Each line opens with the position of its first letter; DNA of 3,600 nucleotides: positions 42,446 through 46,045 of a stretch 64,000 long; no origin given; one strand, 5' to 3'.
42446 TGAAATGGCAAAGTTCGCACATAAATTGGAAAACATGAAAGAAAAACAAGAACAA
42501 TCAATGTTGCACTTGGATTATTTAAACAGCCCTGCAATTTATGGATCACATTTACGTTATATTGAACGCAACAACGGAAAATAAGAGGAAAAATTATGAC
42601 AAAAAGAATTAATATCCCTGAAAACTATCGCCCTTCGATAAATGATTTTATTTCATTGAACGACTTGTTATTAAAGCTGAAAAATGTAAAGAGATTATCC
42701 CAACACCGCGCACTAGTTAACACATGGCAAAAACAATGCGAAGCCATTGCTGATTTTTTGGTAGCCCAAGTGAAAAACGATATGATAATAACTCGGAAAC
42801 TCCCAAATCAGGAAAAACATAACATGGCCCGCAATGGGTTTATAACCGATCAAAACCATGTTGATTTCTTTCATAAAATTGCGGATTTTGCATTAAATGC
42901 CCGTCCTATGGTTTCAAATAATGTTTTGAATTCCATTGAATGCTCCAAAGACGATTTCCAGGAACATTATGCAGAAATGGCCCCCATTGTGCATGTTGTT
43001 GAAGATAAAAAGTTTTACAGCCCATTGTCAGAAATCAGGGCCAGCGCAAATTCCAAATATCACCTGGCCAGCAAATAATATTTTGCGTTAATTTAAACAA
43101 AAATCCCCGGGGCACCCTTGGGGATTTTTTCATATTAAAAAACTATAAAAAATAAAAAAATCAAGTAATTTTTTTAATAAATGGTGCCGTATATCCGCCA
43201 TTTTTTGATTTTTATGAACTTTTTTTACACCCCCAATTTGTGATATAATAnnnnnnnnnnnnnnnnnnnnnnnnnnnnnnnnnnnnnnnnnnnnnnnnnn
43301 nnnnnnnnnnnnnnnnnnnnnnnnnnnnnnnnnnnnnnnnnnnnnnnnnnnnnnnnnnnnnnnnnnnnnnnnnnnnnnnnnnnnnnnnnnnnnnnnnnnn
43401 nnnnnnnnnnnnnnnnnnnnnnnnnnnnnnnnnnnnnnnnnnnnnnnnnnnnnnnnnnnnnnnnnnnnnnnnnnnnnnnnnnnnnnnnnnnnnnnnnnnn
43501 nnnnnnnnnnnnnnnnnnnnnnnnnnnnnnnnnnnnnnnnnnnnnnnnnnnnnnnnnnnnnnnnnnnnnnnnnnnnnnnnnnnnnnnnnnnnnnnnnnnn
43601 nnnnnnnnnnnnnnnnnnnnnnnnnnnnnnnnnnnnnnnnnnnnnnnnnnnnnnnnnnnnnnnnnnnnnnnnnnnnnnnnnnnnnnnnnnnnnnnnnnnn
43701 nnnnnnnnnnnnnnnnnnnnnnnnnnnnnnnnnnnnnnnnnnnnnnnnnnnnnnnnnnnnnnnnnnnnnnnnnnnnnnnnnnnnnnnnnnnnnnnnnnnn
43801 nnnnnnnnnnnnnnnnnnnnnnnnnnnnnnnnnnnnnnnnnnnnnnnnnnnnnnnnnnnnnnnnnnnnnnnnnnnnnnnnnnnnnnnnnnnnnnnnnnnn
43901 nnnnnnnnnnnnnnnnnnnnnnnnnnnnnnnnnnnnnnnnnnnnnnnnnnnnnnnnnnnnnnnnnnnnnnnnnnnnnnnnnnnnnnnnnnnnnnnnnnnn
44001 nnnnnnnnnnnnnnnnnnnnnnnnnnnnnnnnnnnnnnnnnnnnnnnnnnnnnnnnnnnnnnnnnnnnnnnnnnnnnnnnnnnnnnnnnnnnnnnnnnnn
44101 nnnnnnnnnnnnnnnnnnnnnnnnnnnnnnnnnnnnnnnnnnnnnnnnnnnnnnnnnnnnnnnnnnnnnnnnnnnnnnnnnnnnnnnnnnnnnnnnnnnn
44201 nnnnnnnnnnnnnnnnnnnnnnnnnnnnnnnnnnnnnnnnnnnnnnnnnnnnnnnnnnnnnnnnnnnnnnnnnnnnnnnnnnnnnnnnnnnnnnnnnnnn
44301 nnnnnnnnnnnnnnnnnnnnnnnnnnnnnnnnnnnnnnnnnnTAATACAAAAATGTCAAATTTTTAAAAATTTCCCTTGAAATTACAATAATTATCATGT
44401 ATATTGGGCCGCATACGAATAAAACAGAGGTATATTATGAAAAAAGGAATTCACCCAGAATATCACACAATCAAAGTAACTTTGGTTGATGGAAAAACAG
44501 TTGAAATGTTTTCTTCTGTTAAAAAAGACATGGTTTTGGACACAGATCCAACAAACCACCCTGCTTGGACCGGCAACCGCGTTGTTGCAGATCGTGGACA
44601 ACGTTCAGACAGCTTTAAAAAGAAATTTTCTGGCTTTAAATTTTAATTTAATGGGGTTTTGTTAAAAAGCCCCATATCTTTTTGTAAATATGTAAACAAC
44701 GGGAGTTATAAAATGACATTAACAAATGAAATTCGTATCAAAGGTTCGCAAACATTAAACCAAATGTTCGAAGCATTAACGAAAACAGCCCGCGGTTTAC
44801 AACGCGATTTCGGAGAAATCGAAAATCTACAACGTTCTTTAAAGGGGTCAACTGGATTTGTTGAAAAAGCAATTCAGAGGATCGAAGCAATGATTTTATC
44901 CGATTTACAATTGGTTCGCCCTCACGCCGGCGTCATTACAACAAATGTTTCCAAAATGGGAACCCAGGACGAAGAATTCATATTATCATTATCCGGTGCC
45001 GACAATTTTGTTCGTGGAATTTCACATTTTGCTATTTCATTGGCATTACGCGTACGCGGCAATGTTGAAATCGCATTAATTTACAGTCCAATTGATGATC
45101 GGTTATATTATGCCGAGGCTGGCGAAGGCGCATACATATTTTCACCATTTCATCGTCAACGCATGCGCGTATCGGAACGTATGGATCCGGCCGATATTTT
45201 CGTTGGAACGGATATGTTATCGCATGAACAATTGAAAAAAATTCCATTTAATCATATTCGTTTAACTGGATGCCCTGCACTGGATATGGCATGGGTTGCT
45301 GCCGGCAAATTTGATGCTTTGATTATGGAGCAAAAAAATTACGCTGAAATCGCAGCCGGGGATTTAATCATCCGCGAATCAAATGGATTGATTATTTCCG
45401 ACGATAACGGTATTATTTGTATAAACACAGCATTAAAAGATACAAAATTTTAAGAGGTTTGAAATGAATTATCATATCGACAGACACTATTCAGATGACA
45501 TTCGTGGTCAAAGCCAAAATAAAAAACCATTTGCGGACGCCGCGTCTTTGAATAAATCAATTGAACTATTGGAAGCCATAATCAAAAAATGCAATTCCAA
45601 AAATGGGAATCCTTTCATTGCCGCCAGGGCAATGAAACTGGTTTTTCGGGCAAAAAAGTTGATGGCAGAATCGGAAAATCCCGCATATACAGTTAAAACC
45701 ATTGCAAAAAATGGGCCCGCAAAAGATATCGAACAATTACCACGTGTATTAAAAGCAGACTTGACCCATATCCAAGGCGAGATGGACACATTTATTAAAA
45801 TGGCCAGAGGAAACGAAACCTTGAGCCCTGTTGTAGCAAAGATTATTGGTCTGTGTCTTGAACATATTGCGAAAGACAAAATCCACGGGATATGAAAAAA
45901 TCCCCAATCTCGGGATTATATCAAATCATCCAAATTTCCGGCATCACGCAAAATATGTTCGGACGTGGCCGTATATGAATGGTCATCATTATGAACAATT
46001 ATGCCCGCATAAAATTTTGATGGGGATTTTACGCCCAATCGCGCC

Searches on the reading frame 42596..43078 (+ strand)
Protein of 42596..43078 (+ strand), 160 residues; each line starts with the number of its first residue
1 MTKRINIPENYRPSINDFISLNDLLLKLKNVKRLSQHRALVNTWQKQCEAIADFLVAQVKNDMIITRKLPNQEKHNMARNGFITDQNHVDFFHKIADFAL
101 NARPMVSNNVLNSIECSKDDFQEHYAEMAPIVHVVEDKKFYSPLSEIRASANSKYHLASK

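Call 6: search_protein_families(library=pfam, proteins=[window:42596-43078:+], max_evalue=1)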
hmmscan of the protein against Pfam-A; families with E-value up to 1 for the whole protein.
window:42596-43078:+ (160 aa): 1 family
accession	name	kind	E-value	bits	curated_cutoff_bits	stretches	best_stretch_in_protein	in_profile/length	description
PF24531.2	ANC1_spectrin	-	0.091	13.6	27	0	108-139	10-41/95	Nuclear anchorage protein 1, spectrin repeat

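Call 13: search_protein_families(library=phrogs, proteins=[window:42596-43078:+], max_evalue=0.1)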
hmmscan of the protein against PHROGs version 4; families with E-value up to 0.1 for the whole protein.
window:42596-43078:+ (160 aa): 0 families

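Call 14: search_protein_families(library=ncbifam, proteins=[window:42596-43078:+], max_evalue=0.1)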
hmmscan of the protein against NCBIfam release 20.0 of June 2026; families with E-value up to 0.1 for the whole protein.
window:42596-43078:+ (160 aa): 1 family
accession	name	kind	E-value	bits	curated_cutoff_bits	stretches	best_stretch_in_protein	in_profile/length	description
NF009126.0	PRK12479.1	equivalog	0.092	11.9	518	0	3-83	139-218/299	branched-chain-amino-acid transaminase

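Call 15: search_protein_families(library=padloc, proteins=[window:42596-43078:+], max_evalue=0.1)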
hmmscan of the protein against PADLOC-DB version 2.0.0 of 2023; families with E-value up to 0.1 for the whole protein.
window:42596-43078:+ (160 aa): 1 family
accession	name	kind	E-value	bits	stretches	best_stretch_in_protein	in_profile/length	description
PDLC04995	PDC-S32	-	0.0022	15.4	1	6-78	133-208/301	-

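Call 27: predict_structure(protein=window:42596-43078:+)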
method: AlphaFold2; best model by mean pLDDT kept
length: 160 residues; sequences in the alignment: 1
mean_pLDDT: 49.2   pTM: 0.40
mean pLDDT of the five models: 49.2, 45.4, 39.4, 38.2, 33.9
residues with pLDDT >= 90: 0; 70-90: 2; 50-70: 72; < 50: 86
segments of 3 or more residues with pLDDT < 50: 1-16, 80-84, 86-89, 99-118, 127-160
pLDDT, mean of each block of 10 residues (from residue 1): 36 47 59 67 64 59 54 58 47 52 43 47 47 37 38 33
secondary structure, 60 per line:
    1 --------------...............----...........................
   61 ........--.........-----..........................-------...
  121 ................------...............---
elements in order: H15-29 H34-68 H71-79 H85-110 H118-136 H143-157

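Call 28: search_protein_representatives(protein=window:42596-43078:+)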
Query: 160 residues. Proteins with E-value up to 0.001 (for the whole library): 1; up to 1e-10: 1; up to 1e-30: 1. The best 1 are listed.
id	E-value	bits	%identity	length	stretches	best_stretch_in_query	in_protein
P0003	4.5e-101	351.4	100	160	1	1-160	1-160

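Call 41: find_related_loci(query=window:42596-43078:+, collection=metagenome_contigs, flank=10000)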
Query window:42596-43078:+ (160 aa) in metagenome_contigs; peptide patterns used: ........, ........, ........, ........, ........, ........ (x = any residue, [..] = any of these).
79 stretches matched a pattern, but none encodes a relative of the query by tblastn (E <= 1e-3).

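Call 42: find_related_loci(query=window:42596-43078:+, collection=viral_contigs, flank=5000)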
Query window:42596-43078:+ (160 aa) in viral_contigs; peptide patterns used: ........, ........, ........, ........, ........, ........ (x = any residue, [..] = any of these).
1 stretches matched a pattern; 1 encode a relative of the query (tblastn E <= 1e-3); 1 distinct loci.
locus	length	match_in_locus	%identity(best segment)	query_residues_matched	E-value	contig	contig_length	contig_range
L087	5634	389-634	28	45-141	3e-6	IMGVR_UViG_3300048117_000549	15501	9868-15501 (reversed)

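Call 77: search_solved_structures(query=window:42596-43078:+, max_evalue=10)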
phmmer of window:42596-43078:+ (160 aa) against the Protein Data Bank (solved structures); distinct sequences matched with E-value up to 10: 0.

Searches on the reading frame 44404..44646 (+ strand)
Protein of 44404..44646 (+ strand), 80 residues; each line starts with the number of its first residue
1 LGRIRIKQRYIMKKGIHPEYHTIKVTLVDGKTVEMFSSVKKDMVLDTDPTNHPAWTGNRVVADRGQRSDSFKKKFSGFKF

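Call 54: search_protein_families(library=pfam, proteins=[window:44404-44646:+], max_evalue=0.00001)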
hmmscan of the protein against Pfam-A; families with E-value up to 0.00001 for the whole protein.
window:44404-44646:+ (80 aa): 1 family
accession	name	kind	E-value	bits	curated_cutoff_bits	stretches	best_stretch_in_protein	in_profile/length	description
PF01197.23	Ribosomal_L31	-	2.8e-19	69.5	27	1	12-75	1-64/65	Ribosomal protein L31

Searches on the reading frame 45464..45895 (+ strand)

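Call 6: search_protein_families(library=pfam, proteins=[window:45464-45895:+], max_evalue=1)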
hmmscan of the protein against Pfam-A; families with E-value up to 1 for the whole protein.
window:45464-45895:+ (143 aa): 1 family
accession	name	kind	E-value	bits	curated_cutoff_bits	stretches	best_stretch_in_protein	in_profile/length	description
PF09759.15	Atx10homo_assoc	-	0.12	12.7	28.9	1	33-86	26-76/99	Spinocerebellar ataxia type 10 protein domain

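Call 13: search_protein_families(library=phrogs, proteins=[window:45464-45895:+], max_evalue=0.1)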
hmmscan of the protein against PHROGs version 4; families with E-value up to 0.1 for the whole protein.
window:45464-45895:+ (143 aa): 2 families
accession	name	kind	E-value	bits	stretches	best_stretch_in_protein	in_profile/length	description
phrog_4682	-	unknown function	0.0073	16.7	1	36-137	152-248/280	-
phrog_37159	-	unknown function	0.051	14.6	0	27-47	17-37/77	-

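Call 14: search_protein_families(library=ncbifam, proteins=[window:45464-45895:+], max_evalue=0.1)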
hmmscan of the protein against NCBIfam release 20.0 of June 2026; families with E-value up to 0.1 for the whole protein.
window:45464-45895:+ (143 aa): 0 families

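Call 15: search_protein_families(library=padloc, proteins=[window:45464-45895:+], max_evalue=0.1)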
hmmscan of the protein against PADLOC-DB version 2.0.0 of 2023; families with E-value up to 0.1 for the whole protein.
window:45464-45895:+ (143 aa): 0 families
